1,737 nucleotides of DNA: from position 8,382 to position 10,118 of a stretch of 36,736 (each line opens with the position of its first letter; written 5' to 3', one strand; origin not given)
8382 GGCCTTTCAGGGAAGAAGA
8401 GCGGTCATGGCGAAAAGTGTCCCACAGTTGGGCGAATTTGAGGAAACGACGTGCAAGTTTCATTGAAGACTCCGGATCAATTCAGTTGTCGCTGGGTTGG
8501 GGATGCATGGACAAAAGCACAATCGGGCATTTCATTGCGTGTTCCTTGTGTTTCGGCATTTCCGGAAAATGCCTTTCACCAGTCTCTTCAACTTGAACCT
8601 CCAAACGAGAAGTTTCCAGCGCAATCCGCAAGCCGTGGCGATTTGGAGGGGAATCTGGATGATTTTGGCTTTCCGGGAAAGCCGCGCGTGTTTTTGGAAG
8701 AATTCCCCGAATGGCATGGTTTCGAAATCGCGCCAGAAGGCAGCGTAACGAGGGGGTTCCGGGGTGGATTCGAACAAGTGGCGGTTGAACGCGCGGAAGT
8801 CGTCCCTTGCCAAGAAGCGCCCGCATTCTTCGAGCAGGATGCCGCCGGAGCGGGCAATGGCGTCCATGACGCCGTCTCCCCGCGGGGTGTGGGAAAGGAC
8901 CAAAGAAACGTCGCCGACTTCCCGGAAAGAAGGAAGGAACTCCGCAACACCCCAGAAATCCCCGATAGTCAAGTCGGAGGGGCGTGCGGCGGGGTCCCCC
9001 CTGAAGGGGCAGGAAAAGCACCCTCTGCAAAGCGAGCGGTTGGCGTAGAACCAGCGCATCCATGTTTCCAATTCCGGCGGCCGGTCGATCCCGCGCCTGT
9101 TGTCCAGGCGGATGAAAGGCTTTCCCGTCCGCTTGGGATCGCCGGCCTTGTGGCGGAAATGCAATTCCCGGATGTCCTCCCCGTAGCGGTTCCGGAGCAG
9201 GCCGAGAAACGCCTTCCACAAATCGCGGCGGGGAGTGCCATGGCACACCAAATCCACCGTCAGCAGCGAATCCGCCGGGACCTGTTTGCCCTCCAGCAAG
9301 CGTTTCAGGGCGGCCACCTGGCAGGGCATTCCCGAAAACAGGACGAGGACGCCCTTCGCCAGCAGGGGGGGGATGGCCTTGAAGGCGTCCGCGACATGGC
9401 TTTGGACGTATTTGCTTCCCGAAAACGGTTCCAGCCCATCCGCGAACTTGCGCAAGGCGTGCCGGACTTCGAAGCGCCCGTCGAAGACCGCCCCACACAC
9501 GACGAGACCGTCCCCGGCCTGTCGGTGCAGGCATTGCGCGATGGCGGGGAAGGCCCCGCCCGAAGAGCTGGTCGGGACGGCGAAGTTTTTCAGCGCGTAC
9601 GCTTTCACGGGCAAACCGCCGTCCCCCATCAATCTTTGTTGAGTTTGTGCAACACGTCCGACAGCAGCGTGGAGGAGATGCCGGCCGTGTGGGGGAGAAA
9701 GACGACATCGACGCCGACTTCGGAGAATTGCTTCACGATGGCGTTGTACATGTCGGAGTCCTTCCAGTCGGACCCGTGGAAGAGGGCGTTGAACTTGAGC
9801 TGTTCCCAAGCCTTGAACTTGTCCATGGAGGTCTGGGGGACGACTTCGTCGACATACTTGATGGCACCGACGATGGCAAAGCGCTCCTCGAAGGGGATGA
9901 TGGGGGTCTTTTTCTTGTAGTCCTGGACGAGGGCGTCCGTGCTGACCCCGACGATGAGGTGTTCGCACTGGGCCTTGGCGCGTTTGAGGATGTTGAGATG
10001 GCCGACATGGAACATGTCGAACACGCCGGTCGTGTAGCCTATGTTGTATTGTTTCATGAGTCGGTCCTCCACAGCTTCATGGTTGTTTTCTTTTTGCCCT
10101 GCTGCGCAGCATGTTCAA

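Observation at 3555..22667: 19-gene unidirectional glycan operon combining a Wzx/Wzy pathway with teichoic-acid-type glycerol-phosphate chemistry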

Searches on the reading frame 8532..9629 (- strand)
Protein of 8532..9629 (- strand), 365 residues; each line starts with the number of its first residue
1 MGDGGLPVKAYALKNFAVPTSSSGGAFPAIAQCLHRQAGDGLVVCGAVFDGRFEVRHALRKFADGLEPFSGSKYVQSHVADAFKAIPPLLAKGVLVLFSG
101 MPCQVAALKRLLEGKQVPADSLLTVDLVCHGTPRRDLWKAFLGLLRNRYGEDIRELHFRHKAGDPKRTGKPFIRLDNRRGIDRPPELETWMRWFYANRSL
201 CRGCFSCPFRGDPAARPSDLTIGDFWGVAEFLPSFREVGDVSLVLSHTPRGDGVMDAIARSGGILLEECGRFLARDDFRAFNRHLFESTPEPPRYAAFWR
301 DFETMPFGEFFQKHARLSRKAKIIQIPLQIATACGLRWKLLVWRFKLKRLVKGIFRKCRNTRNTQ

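Call 8: search_protein_families(library=ncbifam, proteins=[window:8532-9629:-], max_evalue=0.01)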
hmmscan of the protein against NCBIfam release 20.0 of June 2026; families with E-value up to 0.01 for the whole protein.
window:8532-9629:- (365 aa): 0 families

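Call 12: find_encoding_contigs(protein=window:8532-9629:-, flank=10000, max_places=6)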
Protein window:8532-9629:- (365 aa): 5 contigs read that carry it; 2 places shown.
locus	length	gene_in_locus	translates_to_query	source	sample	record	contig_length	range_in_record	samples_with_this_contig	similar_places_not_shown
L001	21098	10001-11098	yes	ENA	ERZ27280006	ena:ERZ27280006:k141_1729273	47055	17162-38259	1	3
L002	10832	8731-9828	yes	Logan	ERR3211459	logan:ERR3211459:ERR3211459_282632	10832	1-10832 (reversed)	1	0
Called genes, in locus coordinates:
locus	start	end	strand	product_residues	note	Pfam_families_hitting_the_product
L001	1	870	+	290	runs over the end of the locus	PF01370:Epimerase, PF04321:RmlD_sub_bind, PF07993:NAD_binding_4 (weak), PF01073:3Beta_HSD (weak)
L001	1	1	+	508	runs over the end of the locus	PF04326:SLFN_AlbA_2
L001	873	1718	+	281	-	PF00535:Glycos_transf_2, PF13641:Glyco_tranf_2_3 (weak)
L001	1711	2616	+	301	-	PF04991:LicD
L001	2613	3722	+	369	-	PF13439:Glyco_transf_4, PF13579:Glyco_trans_4_4, PF00534:Glycos_transf_1, PF13692:Glyco_trans_1_4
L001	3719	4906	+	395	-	PF13439:Glyco_transf_4 (weak), PF20706:GT4-conflict, PF00534:Glycos_transf_1, PF13692:Glyco_trans_1_4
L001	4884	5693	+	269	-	PF04991:LicD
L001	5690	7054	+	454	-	-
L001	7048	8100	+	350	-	PF13469:Sulfotransfer_3 (weak)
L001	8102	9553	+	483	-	PF01943:Polysacc_synt, PF13440:Polysacc_synt_3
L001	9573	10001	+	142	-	PF01467:CTP_transf_like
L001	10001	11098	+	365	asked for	PF04432:FrhB_FdhB_C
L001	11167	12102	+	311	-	PF00881:Nitroreductase, PF14512:TM1586_NiRdase (weak)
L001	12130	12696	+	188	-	PF01965:DJ-1_PfpI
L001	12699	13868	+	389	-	PF04464:Glyphos_transf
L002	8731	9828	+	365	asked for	PF04432:FrhB_FdhB_C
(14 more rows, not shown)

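Call 22: find_homologous_proteins(query=window:8532-9629:-, max_evalue=0.00001)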
Query window:8532-9629:- (365 aa): 6644 proteins with E <= 0.00001 among 8000 candidates; the best 120 are listed.
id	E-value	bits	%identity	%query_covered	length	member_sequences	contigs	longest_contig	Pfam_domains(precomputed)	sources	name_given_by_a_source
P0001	8.6e-253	856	100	100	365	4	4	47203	PF04432.19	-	-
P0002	1.1e-210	717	85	98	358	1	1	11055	PF04432.19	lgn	-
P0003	1.7e-178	611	77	92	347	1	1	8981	PF04432.19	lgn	-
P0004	1.1e-173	595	72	97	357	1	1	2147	PF04432.19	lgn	-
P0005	1.4e-81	292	41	91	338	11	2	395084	PF04432.19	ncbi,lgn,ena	-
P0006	4.8e-73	264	39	91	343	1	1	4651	PF04432.19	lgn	-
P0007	1.9e-71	259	40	91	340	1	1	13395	PF04432.19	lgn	-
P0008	2.4e-68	249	37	91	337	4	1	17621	PF04432.19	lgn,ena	-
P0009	6.8e-66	241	38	92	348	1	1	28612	PF04432.19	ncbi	-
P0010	7.8e-66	241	38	92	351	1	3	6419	PF04432.19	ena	-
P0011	4.4e-65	238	37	91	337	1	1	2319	PF04432.19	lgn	-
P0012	1.3e-63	233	36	91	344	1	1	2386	PF04432.19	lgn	-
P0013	4.2e-63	232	39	85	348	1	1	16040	PF04432.19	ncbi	-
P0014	9.0e-50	188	33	87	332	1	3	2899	PF04432.19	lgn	-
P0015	1.0e-49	187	32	84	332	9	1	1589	PF04432.19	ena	-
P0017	4.8e-49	185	33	84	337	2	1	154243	PF04432.19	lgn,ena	-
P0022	9.4e-48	181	33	86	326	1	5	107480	PF04432.19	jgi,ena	-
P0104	2.2e-39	153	33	84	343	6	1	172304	PF04432.19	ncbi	-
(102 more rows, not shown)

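Call 23: find_encoding_contigs(protein=P0005, flank=10000, max_places=2)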
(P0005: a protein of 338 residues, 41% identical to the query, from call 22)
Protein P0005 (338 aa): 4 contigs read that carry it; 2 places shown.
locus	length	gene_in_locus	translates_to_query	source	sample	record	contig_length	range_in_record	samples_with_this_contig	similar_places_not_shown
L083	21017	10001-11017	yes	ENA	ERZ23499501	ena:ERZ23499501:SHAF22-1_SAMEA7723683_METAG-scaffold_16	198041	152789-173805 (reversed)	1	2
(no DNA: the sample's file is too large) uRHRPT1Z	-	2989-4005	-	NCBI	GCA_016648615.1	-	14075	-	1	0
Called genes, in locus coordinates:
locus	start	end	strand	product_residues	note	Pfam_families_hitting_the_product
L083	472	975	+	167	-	PF02357:NusG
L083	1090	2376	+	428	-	PF01041:DegT_DnrJ_EryC1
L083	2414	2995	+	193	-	-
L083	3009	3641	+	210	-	PF02397:Bac_transf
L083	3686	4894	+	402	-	PF00535:Glycos_transf_2, PF10111:Glyco_tranf_2_2 (faint), PF13641:Glyco_tranf_2_3, PF22674:C2185-like_N (weak)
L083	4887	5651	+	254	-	PF13483:Lactamase_B_3, PF12706:Lactamase_B_2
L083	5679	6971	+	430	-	PF02786:CPSase_L_D2, PF07478:Dala_Dala_lig_C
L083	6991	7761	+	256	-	PF00106:adh_short, PF08659:KR, PF13561:adh_short_C2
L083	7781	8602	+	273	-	PF01522:Polysacc_deac_1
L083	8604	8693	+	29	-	-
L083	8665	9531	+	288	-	PF04991:LicD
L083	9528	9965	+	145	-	PF01467:CTP_transf_like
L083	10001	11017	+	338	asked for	PF04432:FrhB_FdhB_C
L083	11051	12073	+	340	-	PF00535:Glycos_transf_2, PF10111:Glyco_tranf_2_2, PF13641:Glyco_tranf_2_3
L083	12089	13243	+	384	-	PF04230:PS_pyruv_trans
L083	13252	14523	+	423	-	PF04932:Wzy_C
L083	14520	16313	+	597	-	PF12838:Fer4_7, PF14697:Fer4_21 (weak), PF12797:Fer4_2 (weak), PF12837:Fer4_6 (weak), PF04432:FrhB_FdhB_C, PF00132:Hexapep (weak)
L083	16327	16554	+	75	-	-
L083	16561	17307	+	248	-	PF23441:SDR (weak), PF00106:adh_short, PF01370:Epimerase (weak), PF08659:KR, PF13561:adh_short_C2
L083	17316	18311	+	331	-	PF00195:Chal_sti_synt_N, PF08545:ACP_syn_III, PF08541:ACP_syn_III_C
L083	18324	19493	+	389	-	PF01370:Epimerase, PF04321:RmlD_sub_bind (faint), PF13460:NAD_binding_10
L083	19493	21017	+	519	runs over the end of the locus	PF01554:MatE (faint)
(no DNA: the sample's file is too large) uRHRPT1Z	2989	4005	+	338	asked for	PF04432:FrhB_FdhB_C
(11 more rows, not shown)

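Call 24: find_encoding_contigs(protein=P0002, flank=10000, max_places=2)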
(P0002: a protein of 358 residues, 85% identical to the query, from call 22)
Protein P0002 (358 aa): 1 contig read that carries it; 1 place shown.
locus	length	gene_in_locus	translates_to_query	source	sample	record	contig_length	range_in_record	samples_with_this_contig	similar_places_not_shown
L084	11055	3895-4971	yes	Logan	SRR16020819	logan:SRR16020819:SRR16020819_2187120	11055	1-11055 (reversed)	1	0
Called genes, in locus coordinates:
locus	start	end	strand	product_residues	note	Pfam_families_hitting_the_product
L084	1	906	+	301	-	?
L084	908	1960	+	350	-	PF13469:Sulfotransfer_3 (weak)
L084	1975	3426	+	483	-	PF01943:Polysacc_synt, PF13440:Polysacc_synt_3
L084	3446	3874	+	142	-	PF01467:CTP_transf_like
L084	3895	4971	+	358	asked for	PF04432:FrhB_FdhB_C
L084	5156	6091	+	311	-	PF00881:Nitroreductase, PF14512:TM1586_NiRdase (weak)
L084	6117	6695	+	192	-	PF01965:DJ-1_PfpI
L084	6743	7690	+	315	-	-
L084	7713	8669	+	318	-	PF01757:Acyl_transf_3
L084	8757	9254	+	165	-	-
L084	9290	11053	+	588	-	?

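Call 25: find_encoding_contigs(protein=P0009, flank=10000, max_places=2)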
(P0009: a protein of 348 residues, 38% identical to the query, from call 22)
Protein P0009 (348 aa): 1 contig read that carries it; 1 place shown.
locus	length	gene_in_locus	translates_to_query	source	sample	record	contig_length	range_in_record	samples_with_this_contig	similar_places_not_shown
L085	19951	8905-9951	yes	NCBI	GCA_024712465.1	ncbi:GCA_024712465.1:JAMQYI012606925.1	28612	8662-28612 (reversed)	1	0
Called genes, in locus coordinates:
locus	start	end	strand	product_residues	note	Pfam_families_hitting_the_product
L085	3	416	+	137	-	?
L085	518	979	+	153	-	PF00383:dCMP_cyt_deam_1, PF14437:MafB19-deam (weak)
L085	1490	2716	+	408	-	PF01041:DegT_DnrJ_EryC1, PF00155:Aminotran_1_2, PF01212:Beta_elim_lyase (weak)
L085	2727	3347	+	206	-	PF02397:Bac_transf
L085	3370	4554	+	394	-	PF00535:Glycos_transf_2, PF10111:Glyco_tranf_2_2 (weak), PF13641:Glyco_tranf_2_3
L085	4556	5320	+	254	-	PF13483:Lactamase_B_3, PF12706:Lactamase_B_2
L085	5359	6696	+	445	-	PF02786:CPSase_L_D2, PF07478:Dala_Dala_lig_C, PF13535:ATP-grasp_4 (weak)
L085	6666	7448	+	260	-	PF00106:adh_short, PF08659:KR, PF13561:adh_short_C2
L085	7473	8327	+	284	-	PF04991:LicD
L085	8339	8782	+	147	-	PF01467:CTP_transf_like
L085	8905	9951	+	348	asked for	PF04432:FrhB_FdhB_C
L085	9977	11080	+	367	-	PF13439:Glyco_transf_4 (weak), PF00534:Glycos_transf_1, PF13692:Glyco_trans_1_4, PF13524:Glyco_trans_1_2 (faint)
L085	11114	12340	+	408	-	-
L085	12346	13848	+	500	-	PF01943:Polysacc_synt, PF13440:Polysacc_synt_3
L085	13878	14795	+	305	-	PF14305:ATPgrasp_TupA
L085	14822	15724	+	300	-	-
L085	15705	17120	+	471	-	PF00488:MutS_V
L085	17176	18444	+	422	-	PF04055:Radical_SAM, PF12544:LAM_C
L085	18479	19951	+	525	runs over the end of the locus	PF09043:Lys-AminoMut_A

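Call 27: find_encoding_contigs(protein=P0017, flank=8000, max_places=1)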
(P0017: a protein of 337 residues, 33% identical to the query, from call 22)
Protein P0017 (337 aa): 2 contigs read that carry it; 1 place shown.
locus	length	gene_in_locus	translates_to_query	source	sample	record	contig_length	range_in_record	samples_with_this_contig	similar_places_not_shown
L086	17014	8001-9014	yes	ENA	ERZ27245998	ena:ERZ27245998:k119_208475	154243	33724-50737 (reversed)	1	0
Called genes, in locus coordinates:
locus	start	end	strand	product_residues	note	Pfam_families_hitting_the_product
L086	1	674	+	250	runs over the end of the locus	PF07523:Big_3 (weak), PF16403:Bact_surface_Ig-like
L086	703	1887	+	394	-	PF03816:LytR_cpsA_psr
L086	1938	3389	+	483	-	PF13727:CoA_binding_3, PF02397:Bac_transf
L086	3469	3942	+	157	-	PF08660:Alg14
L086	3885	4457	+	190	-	PF04101:Glyco_tran_28_C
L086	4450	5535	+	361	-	PF13439:Glyco_transf_4, PF00534:Glycos_transf_1, PF13692:Glyco_trans_1_4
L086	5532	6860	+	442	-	PF04932:Wzy_C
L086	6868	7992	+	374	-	PF04230:PS_pyruv_trans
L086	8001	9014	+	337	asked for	PF04432:FrhB_FdhB_C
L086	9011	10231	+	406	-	PF20706:GT4-conflict, PF00534:Glycos_transf_1, PF13692:Glyco_trans_1_4, PF13524:Glyco_trans_1_2 (weak)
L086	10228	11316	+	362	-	PF04230:PS_pyruv_trans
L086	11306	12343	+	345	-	PF04432:FrhB_FdhB_C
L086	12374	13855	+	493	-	PF01943:Polysacc_synt, PF13440:Polysacc_synt_3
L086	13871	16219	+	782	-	PF04230:PS_pyruv_trans, PF14697:Fer4_21 (faint), PF00037:Fer4 (faint), PF12838:Fer4_7 (weak), PF04432:FrhB_FdhB_C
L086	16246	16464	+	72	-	PF14697:Fer4_21 (faint), PF12838:Fer4_7, PF13187:Fer4_9 (weak), PF13484:Fer4_16 (faint), PF12797:Fer4_2 (weak), PF00037:Fer4 (weak), PF12837:Fer4_6 (weak), PF13237:Fer4_10 (weak)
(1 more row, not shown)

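Call 28: find_encoding_contigs(protein=P0104, flank=8000, max_places=1)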
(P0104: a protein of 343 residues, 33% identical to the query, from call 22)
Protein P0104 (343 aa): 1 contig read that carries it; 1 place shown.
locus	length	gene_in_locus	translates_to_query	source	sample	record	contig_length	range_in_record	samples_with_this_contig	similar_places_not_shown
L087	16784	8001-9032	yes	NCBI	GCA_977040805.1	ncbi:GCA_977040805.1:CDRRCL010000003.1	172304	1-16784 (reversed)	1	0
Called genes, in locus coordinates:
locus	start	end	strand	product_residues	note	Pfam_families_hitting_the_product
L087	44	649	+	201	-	PF00908:dTDP_sugar_isom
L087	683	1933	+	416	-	PF01210:NAD_Gly3P_dh_N (weak), PF03721:UDPG_MGDP_dh_N, PF00984:UDPG_MGDP_dh, PF03720:UDPG_MGDP_dh_C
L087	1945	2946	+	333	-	PF00288:GHMP_kinases_N, PF08544:GHMP_kinases_C (weak)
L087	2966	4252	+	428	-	PF00483:NTP_transferase, PF12804:NTP_transf_3, PF00702:Hydrolase, PF13242:Hydrolase_like, PF13419:HAD_2 (weak)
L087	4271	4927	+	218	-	PF13580:SIS_2, PF01380:SIS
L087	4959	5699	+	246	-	PF03808:Glyco_tran_WecG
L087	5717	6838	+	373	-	PF13439:Glyco_transf_4, PF00534:Glycos_transf_1, PF13692:Glyco_trans_1_4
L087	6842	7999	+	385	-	PF04230:PS_pyruv_trans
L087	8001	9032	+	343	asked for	PF04432:FrhB_FdhB_C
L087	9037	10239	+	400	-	PF13439:Glyco_transf_4, PF13579:Glyco_trans_4_4, PF20706:GT4-conflict (weak), PF00534:Glycos_transf_1, PF13692:Glyco_trans_1_4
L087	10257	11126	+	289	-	PF00535:Glycos_transf_2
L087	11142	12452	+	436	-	PF04932:Wzy_C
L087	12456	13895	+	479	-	PF01943:Polysacc_synt, PF13440:Polysacc_synt_3 (weak), PF01554:MatE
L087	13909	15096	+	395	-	PF04230:PS_pyruv_trans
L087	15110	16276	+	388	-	PF04422:FrhB_FdhB_N, PF04432:FrhB_FdhB_C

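Call 29: find_encoding_contigs(protein=P0022, flank=8000, max_places=1)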
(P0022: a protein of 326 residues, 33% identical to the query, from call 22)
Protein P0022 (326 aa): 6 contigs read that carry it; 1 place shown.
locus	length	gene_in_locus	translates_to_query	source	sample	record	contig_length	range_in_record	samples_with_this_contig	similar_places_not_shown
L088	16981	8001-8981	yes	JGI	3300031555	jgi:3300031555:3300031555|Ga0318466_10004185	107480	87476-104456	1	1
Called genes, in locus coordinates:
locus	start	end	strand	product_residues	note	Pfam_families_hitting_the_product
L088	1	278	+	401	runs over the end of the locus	PF00534:Glycos_transf_1, PF13692:Glyco_trans_1_4, PF13524:Glyco_trans_1_2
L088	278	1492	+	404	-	PF13439:Glyco_transf_4, PF00534:Glycos_transf_1, PF13692:Glyco_trans_1_4, PF20706:GT4-conflict (weak)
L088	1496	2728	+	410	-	-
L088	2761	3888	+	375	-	PF00534:Glycos_transf_1, PF13692:Glyco_trans_1_4, PF13524:Glyco_trans_1_2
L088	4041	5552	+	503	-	-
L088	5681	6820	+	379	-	PF04230:PS_pyruv_trans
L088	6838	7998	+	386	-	PF00534:Glycos_transf_1, PF13692:Glyco_trans_1_4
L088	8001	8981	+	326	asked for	PF04432:FrhB_FdhB_C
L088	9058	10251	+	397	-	PF14907:NTP_transf_5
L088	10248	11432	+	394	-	PF03721:UDPG_MGDP_dh_N, PF00984:UDPG_MGDP_dh, PF03720:UDPG_MGDP_dh_C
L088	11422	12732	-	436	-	PF09547:SpoIVA_ATPase, PF20438:SpoIVA_middle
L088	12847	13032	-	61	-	PF20076:DUF6472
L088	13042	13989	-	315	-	PF01479:S4 (weak), PF00849:PseudoU_synth_2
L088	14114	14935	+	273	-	PF04854:DUF624 (weak)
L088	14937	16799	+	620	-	PF01134:GIDA, PF07992:Pyr_redox_2, PF21680:GIDA_C_1st, PF13932:SAM_GIDA_C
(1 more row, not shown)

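Call 41: search_solved_structures(query=window:8532-9629:-, max_evalue=0.1)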
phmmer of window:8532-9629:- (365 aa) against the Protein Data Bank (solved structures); distinct sequences matched with E-value up to 0.1: 0.

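Call 69: search_protein_families(library=pfam, proteins=[L083:13252-14523:+], max_evalue=10)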
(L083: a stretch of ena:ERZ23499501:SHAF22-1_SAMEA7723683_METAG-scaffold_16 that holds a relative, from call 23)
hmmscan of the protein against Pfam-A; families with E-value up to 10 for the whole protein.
L083:13252-14523:+ (423 aa): 1 family
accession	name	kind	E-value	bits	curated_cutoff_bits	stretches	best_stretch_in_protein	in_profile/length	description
PF04932.20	Wzy_C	-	5.1e-21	75.5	31.7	1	187-336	3-147/149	O-Antigen ligase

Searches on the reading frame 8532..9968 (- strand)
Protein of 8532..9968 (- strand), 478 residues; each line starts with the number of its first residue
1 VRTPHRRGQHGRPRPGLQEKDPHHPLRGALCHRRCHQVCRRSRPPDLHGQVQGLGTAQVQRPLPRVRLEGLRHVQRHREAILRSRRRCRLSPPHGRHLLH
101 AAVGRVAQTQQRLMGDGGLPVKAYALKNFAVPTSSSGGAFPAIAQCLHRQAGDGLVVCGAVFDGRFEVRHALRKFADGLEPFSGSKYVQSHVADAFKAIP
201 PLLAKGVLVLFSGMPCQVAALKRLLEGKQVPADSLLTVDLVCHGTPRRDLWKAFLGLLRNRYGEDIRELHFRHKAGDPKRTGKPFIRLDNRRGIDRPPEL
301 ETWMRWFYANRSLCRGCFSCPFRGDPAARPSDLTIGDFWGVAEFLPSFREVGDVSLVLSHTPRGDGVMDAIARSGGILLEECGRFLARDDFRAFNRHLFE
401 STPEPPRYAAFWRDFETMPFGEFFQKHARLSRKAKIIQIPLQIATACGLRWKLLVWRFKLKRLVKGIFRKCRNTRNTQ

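Call 4: search_protein_families(library=pfam, proteins=[window:8532-9968:-], max_evalue=0.01)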
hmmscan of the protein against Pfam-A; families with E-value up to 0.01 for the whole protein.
window:8532-9968:- (478 aa): 1 family
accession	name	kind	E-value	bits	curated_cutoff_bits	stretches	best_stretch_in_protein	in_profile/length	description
PF04432.18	FrhB_FdhB_C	-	1.1e-16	61.5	23.3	1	209-381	4-146/150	Coenzyme F420 hydrogenase/dehydrogenase, beta subunit C terminus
